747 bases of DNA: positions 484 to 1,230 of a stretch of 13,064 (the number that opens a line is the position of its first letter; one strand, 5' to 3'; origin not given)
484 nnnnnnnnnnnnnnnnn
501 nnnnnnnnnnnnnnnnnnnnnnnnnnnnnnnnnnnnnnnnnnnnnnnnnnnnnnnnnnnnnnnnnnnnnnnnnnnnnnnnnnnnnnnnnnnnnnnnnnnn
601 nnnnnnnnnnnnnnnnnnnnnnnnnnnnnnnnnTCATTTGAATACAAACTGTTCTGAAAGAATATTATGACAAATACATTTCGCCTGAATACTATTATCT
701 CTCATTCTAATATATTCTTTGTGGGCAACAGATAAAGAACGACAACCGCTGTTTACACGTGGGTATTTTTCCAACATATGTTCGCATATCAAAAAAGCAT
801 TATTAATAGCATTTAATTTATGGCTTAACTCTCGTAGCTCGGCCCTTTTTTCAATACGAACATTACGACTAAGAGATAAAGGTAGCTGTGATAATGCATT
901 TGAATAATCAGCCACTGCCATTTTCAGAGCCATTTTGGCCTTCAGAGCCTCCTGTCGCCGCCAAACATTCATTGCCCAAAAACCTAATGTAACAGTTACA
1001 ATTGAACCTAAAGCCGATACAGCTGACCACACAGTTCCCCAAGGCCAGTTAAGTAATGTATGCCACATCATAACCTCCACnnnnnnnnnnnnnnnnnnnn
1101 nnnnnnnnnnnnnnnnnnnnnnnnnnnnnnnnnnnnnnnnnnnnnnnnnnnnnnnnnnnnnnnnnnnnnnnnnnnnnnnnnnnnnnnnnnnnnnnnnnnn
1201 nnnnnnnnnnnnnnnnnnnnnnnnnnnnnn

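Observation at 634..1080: AT-rich moron encoding a 144-148-aa membrane-anchored protein between the spanins and the HNH/packaging end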

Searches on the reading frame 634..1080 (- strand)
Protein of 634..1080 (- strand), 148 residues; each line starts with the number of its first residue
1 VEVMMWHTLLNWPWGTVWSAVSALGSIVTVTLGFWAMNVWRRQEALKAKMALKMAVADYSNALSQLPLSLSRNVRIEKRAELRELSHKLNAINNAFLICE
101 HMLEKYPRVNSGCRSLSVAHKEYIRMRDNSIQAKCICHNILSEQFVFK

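Call 6: search_protein_families(library=pfam, proteins=[window:634-1080:-], max_evalue=10)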
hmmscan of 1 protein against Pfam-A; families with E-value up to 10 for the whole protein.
window:634-1080:- (148 aa): 0 families

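Call 9: search_protein_families(library=phrogs, proteins=[window:634-1071:-], max_evalue=10)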
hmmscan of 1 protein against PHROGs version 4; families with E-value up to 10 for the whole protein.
window:634-1071:- (145 aa): 5 families
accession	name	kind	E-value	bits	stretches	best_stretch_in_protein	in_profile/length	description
phrog_6169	-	unknown function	4.4e-57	193.7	1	4-145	2-164/165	-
phrog_25082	-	unknown function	0.0075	17.3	1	32-91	84-143/144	-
phrog_1589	-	unknown function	0.13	12.2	1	48-93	324-370/563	-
phrog_1009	-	unknown function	0.21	12.7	1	11-87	4-79/103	-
phrog_20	-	lysis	2.3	9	1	4-47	43-89/151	holin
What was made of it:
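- On phrog_6169: E = 4.4e-57 over residues 4-145 against profile positions 2-164 of 165 (call 9).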

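Call 10: search_protein_families(library=padloc, proteins=[window:634-1071:-], max_evalue=10)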
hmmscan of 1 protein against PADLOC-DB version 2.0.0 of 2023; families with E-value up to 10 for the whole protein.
window:634-1071:- (145 aa): 1 family
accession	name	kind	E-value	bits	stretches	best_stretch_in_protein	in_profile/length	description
PDLC01521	Csx19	-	0.034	12.9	1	80-144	56-121/131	CAS-III-D; effector_UNK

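Call 11: search_protein_families(library=ncbifam, proteins=[window:634-1071:-], max_evalue=10)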
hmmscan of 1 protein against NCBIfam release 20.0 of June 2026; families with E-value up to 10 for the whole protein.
window:634-1071:- (145 aa): 0 families
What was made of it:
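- On Bor/Iss outer-membrane lipoproteins: No Pfam or NCBIfam match at E up to 10 (calls 6, 11).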

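Call 12: find_homologous_proteins(query=window:634-1071:-, max_evalue=0.01)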
Query window:634-1071:- (145 aa): 22 proteins with E <= 0.01 among 39 candidates.
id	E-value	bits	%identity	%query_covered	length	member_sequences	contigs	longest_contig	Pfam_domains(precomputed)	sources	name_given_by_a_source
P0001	4.0e-90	317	99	100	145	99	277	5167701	-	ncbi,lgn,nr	ncbi:TPA: hypothetical protein ACWKRV_001442 [Escherichia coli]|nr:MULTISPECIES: hypothetical protei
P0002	1.6e-69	250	98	80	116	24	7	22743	-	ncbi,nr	ncbi:hypothetical protein HCE06_003747, partial [Salmonella enterica subsp. enterica serovar Dublin]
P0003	1.5e-59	218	68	99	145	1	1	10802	-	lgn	-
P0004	2.4e-58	214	70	99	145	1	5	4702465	-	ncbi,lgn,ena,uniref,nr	ncbi:hypothetical protein [Hafnia alvei]|uniref:hypothetical protein n=1 Tax=Hafnia alvei TaxID=569 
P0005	1.1e-57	212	67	99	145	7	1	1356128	-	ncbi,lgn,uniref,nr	ncbi:hypothetical protein HKW65_06260 [Enterobacter ludwigii]|uniref:hypothetical protein n=1 Tax=En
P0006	2.2e-57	211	68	99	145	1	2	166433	-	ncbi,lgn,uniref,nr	ncbi:hypothetical protein [Escherichia coli]|uniref:hypothetical protein n=1 Tax=Escherichia coli Ta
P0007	9.0e-57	209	98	68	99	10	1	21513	-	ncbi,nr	ncbi:hypothetical protein LRT33_003228, partial [Salmonella enterica]|nr:hypothetical protein [Salmo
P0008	1.0e-55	206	66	99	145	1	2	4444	-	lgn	-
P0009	3.1e-55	204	68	99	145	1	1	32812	-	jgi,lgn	jgi:hypothetical protein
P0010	4.6e-55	204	68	99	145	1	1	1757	-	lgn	-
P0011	4.9e-55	203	67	99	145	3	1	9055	-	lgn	-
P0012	2.0e-54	201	66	99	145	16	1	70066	-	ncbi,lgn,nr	ncbi:hypothetical protein F3T06_16690 [Salmonella enterica]|nr:hypothetical protein [Salmonella ente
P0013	3.1e-54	201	66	99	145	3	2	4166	-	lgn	-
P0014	3.4e-54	201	63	99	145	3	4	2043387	-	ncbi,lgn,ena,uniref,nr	ncbi:hypothetical protein [Enterobacter hormaechei]|uniref:hypothetical protein n=1 Tax=Enterobacter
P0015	5.8e-54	200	63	99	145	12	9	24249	-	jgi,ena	jgi:hypothetical protein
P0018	3.5e-50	188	63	99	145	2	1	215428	-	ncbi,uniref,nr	ncbi:hypothetical protein [Enterobacter kobei]|uniref:hypothetical protein n=1 Tax=Enterobacter kobe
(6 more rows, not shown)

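Call 16: search_dna_similar(query=window:634-1071:-, collection=phages, mode=protein, max_rows=30, max_evalue=0.001)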
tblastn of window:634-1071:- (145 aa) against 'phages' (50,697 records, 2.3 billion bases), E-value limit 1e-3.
Records with a match: 2; places in all: 2; records where one place covers at least 80% of the query: 2.
Best place of each record, by identity: <60% 2.
By first word of the organism name: Enterobacter 2.
By host as written in the record: Enterobacter cloacae 2.
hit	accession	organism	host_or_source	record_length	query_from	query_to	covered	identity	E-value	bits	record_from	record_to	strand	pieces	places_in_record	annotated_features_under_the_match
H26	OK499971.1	Enterobacter phage vB_EclS_CobraSix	Enterobacter cloacae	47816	11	144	92%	34.1%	3e-5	48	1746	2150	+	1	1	hypothetical protein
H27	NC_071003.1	Enterobacter phage vB_EclS_CobraSix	Enterobacter cloacae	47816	11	144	92%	34.1%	3e-5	48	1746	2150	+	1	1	hypothetical protein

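Call 17: get_annotated_region(hit=H26, flank=6000)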
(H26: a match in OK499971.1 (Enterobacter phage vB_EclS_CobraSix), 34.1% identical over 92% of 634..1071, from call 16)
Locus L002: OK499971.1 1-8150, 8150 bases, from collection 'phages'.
description: Enterobacter phage vB_EclS_CobraSix, complete genome.
organism: Enterobacter phage vB_EclS_CobraSix (NCBI taxid 2894794)
taxonomy: Viruses; Duplodnaviria; Heunggongvirae; Uroviricota; Caudoviricetes; Cobrasixvirus; Cobrasixvirus cobrasix
host: Enterobacter cloacae; source: raw sewage; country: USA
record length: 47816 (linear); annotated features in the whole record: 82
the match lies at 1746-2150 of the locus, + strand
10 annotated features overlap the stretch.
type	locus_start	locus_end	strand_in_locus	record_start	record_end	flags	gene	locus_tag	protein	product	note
CDS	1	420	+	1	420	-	-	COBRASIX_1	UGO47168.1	hypothetical protein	putative terminase small subunit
CDS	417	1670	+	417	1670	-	-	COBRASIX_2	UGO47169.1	hypothetical protein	putative terminase large subunit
CDS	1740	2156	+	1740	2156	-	-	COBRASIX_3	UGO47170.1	hypothetical protein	-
CDS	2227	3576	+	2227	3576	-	-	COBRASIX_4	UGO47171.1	hypothetical protein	-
CDS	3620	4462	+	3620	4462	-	-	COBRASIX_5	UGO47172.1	hypothetical protein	putative head morphogenesis protein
CDS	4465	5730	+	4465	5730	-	-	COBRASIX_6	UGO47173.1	hypothetical protein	-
CDS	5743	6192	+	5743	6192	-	-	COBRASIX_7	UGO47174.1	hypothetical protein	-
CDS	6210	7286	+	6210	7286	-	-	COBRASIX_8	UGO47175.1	hypothetical protein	-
CDS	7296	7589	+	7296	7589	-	-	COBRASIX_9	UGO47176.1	hypothetical protein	-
CDS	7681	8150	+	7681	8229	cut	-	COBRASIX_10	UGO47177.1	hypothetical protein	-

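Call 29: predict_structure(alignment_id=A1)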
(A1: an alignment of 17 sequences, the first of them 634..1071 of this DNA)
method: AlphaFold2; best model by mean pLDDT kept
length: 145 residues; sequences in the alignment: 17
mean_pLDDT: 82.9   pTM: 0.67
mean pLDDT of the five models: 82.9, 82.8, 81.8, 81.3, 52.1
residues with pLDDT >= 90: 44; 70-90: 81; 50-70: 20; < 50: 0
segments of 3 or more residues with pLDDT < 50: none
pLDDT, mean of each block of 10 residues (from residue 1): 56 69 76 78 85 93 87 88 93 87 87 92 88 90 65
secondary structure, 60 per line:
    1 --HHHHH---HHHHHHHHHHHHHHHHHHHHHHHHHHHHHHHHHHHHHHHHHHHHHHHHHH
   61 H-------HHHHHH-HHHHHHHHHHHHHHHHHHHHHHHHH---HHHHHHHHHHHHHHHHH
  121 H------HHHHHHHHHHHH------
elements in order: H3-7 H11-61 H69-74 H76-100 H104-121 H128-139
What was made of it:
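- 634..1068 (-): CDS of 144 aa plus stop; member of phrog_6169 (unknown function). AF2 model has pLDDT 82.9 (call 29).
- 970..1026 (-): Codons of the single N-terminal transmembrane helix (about residues 15-33 of the 144-aa protein); N-out/C-in. In the AF2 model the helix runs on continuously into helix 1 of the bundle (call 29).
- AF2 pLDDT is 82.9, showing a helical bundle (call 29).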

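Call 31: search_protein_representatives(alignment_id=A1)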
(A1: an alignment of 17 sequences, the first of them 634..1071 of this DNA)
Query: 17 sequences, 145 profile positions. Proteins with E-value up to 0.001 (for the whole library): 68; up to 1e-10: 31; up to 1e-30: 5. The best 68 are listed.
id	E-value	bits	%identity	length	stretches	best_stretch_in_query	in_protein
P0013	8.8e-83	291.7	-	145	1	1-145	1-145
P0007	8.3e-48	178.2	-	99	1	1-100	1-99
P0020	5.7e-35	136.6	-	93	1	65-145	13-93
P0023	7.4e-33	129.7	-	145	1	1-145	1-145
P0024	2.4e-31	124.8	-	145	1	1-144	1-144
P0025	1.0e-28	116.3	-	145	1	1-145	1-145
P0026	1.1e-28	116.3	-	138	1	9-144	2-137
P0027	1.2e-27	112.8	-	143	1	1-145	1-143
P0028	6.3e-27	110.5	-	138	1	9-145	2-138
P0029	2.3e-26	108.7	-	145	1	1-144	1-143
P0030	6.8e-25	103.9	-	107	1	1-104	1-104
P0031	7.7e-25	103.7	-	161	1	2-127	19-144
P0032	5.0e-24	101.1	-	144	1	1-145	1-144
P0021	2.3e-23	98.9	-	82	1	1-64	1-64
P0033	2.5e-23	98.8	-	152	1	1-144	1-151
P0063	1.4e-06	44.5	-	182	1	7-144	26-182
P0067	2.9e-06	43.5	-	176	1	8-144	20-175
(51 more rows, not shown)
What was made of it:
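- The exhaustive search found 68 cluster representatives, almost all 130-200 aa (call 31).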

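Call 36: fold_search(model_id=the predicted structure, library=viral)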
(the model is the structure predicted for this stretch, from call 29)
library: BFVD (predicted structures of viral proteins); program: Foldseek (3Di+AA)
matches with E <= 10: 128; with E <= 0.001: 0
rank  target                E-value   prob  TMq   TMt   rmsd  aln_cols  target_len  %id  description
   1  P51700                4.3e-02  0.99  0.47  0.36   7.7       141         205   11  Uncharacterized 23.2 kDa protein in int-C1 intergenic region [Haemophilus phage HP1 (strain HP1c1)]
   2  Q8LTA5                3.1e-01  0.35  0.29  0.27  17.0       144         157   16  Uncharacterized protein [Lactobacillus phage A2]
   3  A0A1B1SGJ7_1          7.2e-01  0.75  0.44  0.08   5.1       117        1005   12  (no name in the UniProt tables at hand)
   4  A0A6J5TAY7            7.2e-01  0.38  0.34  0.15   9.2       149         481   13  Uncharacterized protein [uncultured Caudovirales phage]
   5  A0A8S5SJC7            8.5e-01  0.54  0.45  0.42   7.0       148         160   10  Uncharacterized protein [Siphoviridae sp. ctFIm6]
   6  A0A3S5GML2            8.5e-01  0.44  0.41  0.27   8.5       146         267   12  (no name in the UniProt tables at hand)
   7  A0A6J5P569            8.5e-01  0.23  0.31  0.38  11.5       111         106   15  Uncharacterized protein [uncultured Caudovirales phage]
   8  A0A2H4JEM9            9.0e-01  0.38  0.35  0.33   8.5        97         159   15  Uncharacterized protein [uncultured Caudovirales phage]
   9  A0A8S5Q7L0            9.0e-01  0.20  0.29  0.25  10.5       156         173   10  Uncharacterized protein [Siphoviridae sp. ct5qs5]
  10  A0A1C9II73            1.2e+00  0.89  0.45  0.82   1.6        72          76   15  (no name in the UniProt tables at hand)
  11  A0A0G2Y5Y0            1.2e+00  0.16  0.26  0.18  11.2       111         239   10  Uncharacterized protein [Acanthamoeba polyphaga mimivirus]
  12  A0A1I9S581            1.3e+00  0.51  0.43  0.07   5.3       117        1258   10  (no name in the UniProt tables at hand)
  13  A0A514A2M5            1.3e+00  0.18  0.33  0.13  21.0       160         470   14  Uncharacterized protein [Vibrio phage USC-1]
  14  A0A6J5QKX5            1.3e+00  0.11  0.23  0.13  11.6       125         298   17  Phage head morphogenesis domain containing protein [uncultured Caudovirales phage]
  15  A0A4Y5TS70            1.4e+00  0.21  0.31  0.22  15.1       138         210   16  (no name in the UniProt tables at hand)
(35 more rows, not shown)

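Call 42: find_related_loci(query=A1, collection=genome_contigs, flank=6000)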
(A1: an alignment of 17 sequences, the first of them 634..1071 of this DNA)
Query A1 (145 aa) in genome_contigs; peptide patterns used: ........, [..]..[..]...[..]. (x = any residue, [..] = any of these).
278 stretches matched a pattern; 1 encode a relative of the query (tblastn E <= 1e-3); 1 distinct loci.
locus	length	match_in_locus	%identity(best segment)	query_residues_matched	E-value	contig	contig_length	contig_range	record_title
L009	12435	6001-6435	66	2-145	5e-64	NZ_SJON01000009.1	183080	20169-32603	Enterobacter quasihormaechei strain WCHEQ120003 9, whole genome shotgun sequence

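Call 43: find_related_loci(query=A1, collection=viral_contigs, flank=6000)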
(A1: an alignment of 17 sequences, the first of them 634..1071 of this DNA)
Query A1 (145 aa) in viral_contigs; peptide patterns used: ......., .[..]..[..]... (x = any residue, [..] = any of these).
329 stretches matched a pattern; 25 encode a relative of the query (tblastn E <= 1e-3); 25 distinct loci.
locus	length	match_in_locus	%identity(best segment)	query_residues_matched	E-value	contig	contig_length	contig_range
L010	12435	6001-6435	99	1-145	9e-96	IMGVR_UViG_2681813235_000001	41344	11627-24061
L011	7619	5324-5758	99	1-145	9e-96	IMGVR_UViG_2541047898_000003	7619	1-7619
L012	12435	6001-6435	99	1-145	9e-96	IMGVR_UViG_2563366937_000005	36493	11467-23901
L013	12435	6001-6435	99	1-145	9e-96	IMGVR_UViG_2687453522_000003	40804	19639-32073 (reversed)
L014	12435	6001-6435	99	1-145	4e-95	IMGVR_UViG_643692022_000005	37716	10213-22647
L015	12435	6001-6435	97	1-145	2e-94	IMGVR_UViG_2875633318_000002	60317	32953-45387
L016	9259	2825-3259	97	1-145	2e-94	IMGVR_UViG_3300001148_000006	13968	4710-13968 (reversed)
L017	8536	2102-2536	97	1-145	2e-94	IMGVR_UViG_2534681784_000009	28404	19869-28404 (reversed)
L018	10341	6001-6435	97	1-145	3e-94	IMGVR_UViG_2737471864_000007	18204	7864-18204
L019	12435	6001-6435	97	1-145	2e-94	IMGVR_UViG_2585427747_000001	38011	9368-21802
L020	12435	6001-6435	97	1-145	1e-93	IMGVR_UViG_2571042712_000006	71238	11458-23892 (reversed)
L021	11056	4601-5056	90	1-145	6e-88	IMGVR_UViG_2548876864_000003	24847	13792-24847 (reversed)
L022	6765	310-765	89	1-145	1e-86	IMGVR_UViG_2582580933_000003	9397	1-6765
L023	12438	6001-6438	68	1-145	7e-62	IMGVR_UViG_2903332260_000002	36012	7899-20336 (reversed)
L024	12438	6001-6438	68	1-145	2e-61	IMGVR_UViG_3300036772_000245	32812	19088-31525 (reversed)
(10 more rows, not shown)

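Call 47: find_encoding_contigs(protein=P0004, flank=6000, max_places=2)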
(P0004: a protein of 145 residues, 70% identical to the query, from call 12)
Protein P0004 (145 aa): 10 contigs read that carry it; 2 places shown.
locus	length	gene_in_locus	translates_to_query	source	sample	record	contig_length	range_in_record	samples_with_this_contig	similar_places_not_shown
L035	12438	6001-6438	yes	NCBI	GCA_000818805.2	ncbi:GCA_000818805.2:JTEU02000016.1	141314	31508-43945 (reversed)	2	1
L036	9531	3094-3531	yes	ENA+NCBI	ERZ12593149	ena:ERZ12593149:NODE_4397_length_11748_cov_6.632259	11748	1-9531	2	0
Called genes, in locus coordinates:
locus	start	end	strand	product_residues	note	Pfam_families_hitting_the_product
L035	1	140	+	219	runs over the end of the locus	PF05869:Dam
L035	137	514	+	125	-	PF05866:RusA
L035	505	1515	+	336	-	PF06147:DUF968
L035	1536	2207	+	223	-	PF06323:Phage_antiter_Q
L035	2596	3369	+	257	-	-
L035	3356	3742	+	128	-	-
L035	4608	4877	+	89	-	PF04971:Phage_holin_2_1 (weak)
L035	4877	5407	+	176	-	PF00959:Phage_lysozyme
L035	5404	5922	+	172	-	PF10721:DUF2514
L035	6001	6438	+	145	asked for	-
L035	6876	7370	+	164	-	PF07278:DUF1441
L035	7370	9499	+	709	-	PF05876:GpA_ATPase, PF20454:GpA_nuclease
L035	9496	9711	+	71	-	-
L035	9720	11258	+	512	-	PF05136:Phage_portal_2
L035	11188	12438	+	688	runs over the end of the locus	PF00574:CLP_protease, PF10124:Mu-like_gpT (faint), PF25209:Phage_capsid_4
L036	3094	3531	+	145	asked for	-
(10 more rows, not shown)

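Call 48: find_encoding_contigs(protein=P0005, flank=6000, max_places=2)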
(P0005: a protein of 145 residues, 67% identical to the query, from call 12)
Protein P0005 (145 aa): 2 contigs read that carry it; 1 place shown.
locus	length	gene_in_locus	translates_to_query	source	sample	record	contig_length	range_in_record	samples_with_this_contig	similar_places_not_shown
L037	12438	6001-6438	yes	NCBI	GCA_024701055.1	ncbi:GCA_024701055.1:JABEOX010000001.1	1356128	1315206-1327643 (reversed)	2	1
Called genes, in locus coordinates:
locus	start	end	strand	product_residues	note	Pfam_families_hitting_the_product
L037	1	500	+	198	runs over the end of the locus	PF07105:DUF1367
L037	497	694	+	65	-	-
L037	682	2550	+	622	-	PF00145:DNA_methylase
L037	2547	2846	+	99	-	PF07102:YbcO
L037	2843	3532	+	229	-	PF06323:Phage_antiter_Q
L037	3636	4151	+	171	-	-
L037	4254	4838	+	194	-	-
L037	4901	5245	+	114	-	PF05106:Phage_holin_3_1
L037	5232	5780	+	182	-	PF05838:Glyco_hydro_108, PF09374:PG_binding_3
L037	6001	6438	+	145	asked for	-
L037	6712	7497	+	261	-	PF02195:ParB_N (weak)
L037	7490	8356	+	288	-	PF20691:TAGT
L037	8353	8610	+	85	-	-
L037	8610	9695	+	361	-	PF03592:Terminase_2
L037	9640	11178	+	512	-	PF03237:Terminase_6N, PF17289:Terminase_6C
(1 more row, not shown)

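Call 49: find_encoding_contigs(protein=P0014, flank=6000, max_places=2)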
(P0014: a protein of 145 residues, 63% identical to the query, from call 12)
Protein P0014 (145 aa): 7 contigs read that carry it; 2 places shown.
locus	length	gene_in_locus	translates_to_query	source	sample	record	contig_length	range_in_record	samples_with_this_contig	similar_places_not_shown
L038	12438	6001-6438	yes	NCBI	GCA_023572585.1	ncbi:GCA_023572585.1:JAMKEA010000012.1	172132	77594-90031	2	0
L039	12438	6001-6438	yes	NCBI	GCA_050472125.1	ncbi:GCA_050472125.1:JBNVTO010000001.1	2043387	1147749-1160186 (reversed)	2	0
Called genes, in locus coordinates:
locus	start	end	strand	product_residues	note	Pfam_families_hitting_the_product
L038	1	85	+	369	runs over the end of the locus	PF00154:RecA_N, PF06745:ATPase, PF08423:Rad51, PF27531:MT3502_N (faint), PF21096:RecA_C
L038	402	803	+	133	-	PF01726:LexA_DNA_bind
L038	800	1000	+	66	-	-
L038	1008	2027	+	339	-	PF06147:DUF968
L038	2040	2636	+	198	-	-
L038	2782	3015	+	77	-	-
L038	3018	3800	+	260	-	-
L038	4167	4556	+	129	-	PF16931:Phage_holin_8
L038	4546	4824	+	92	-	PF05449:Phage_holin_3_7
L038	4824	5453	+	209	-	PF00182:Glyco_hydro_19 (weak)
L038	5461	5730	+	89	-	-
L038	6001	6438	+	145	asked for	-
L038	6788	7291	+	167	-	PF07278:DUF1441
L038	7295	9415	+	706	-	PF05876:GpA_ATPase, PF20454:GpA_nuclease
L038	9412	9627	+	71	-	-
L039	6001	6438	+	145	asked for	-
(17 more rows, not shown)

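Call 50: find_encoding_contigs(protein=P0018, flank=6000, max_places=2)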
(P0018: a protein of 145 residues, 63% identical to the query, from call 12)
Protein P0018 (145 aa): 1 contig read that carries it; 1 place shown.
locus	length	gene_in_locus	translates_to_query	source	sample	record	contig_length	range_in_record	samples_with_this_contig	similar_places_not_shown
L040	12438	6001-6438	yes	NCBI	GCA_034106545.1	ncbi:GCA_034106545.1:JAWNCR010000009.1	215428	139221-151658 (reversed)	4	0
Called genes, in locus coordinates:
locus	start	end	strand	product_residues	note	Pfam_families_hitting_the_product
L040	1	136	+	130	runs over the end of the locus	-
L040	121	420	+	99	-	PF07102:YbcO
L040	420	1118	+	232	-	PF06323:Phage_antiter_Q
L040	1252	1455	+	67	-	PF10965:DUF2767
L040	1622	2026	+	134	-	PF16931:Phage_holin_8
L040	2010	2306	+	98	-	PF05449:Phage_holin_3_7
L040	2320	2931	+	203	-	PF00182:Glyco_hydro_19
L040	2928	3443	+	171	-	PF10721:DUF2514, PF28595:RzoQ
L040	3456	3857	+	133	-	-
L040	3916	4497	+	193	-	PF01973:MptE-like (faint)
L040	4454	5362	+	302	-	-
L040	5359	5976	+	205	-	PF13489:Methyltransf_23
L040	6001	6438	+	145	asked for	-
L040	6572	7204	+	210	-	PF02195:ParB_N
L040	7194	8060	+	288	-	PF20691:TAGT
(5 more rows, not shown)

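Call 59: find_homologous_proteins(query=A3, max_evalue=0.001)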
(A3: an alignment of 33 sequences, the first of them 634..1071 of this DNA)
Query A3 (33 sequences) (145 aa, profile of the alignment): 31 proteins with E <= 0.001 among 2251 candidates.
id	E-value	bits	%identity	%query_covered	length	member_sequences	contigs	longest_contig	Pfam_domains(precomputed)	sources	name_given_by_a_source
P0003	3.8e-53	197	68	99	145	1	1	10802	-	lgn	-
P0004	7.2e-53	196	70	99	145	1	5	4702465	-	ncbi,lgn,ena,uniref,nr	ncbi:hypothetical protein [Hafnia alvei]|uniref:hypothetical protein n=1 Tax=Hafnia alvei TaxID=569 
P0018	5.6e-52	193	63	99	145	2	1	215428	-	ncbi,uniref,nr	ncbi:hypothetical protein [Enterobacter kobei]|uniref:hypothetical protein n=1 Tax=Enterobacter kobe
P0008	6.5e-52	193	66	99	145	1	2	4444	-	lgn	-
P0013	7.7e-52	193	66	99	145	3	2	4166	-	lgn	-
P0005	3.7e-51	191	67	99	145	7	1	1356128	-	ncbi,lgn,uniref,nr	ncbi:hypothetical protein HKW65_06260 [Enterobacter ludwigii]|uniref:hypothetical protein n=1 Tax=En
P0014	6.6e-51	190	63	99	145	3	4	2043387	-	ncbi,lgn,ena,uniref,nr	ncbi:hypothetical protein [Enterobacter hormaechei]|uniref:hypothetical protein n=1 Tax=Enterobacter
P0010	9.6e-51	189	68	99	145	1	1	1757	-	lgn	-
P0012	1.2e-50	189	66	99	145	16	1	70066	-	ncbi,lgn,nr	ncbi:hypothetical protein F3T06_16690 [Salmonella enterica]|nr:hypothetical protein [Salmonella ente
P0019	1.2e-50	189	61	99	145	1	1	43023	-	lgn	-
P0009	6.9e-50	187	68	99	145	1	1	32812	-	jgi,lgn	jgi:hypothetical protein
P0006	7.1e-50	187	68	99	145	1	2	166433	-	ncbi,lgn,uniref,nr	ncbi:hypothetical protein [Escherichia coli]|uniref:hypothetical protein n=1 Tax=Escherichia coli Ta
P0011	1.0e-49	186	67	99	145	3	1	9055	-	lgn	-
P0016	1.3e-49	186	67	99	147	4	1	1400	-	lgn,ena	-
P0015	5.0e-49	184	63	99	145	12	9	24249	-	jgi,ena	jgi:hypothetical protein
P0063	1.1e-33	134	24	94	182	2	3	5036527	-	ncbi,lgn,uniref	ncbi:TPA: hypothetical protein ACWX5G_003417 [Enterobacter cloacae]|uniref:hypothetical protein n=1 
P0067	2.6e-32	130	28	90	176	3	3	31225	-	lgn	-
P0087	8.4e-27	112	31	37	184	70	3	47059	-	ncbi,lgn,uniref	ncbi:hypothetical protein [Klebsiella oxytoca]|uniref:hypothetical protein n=1 Tax=Klebsiella oxytoc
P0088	6.0e-25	106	24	95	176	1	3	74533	-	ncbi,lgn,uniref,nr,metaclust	ncbi:hypothetical protein A3460_05405 [Enterobacter roggenkampii]|uniref:hypothetical protein n=1 Ta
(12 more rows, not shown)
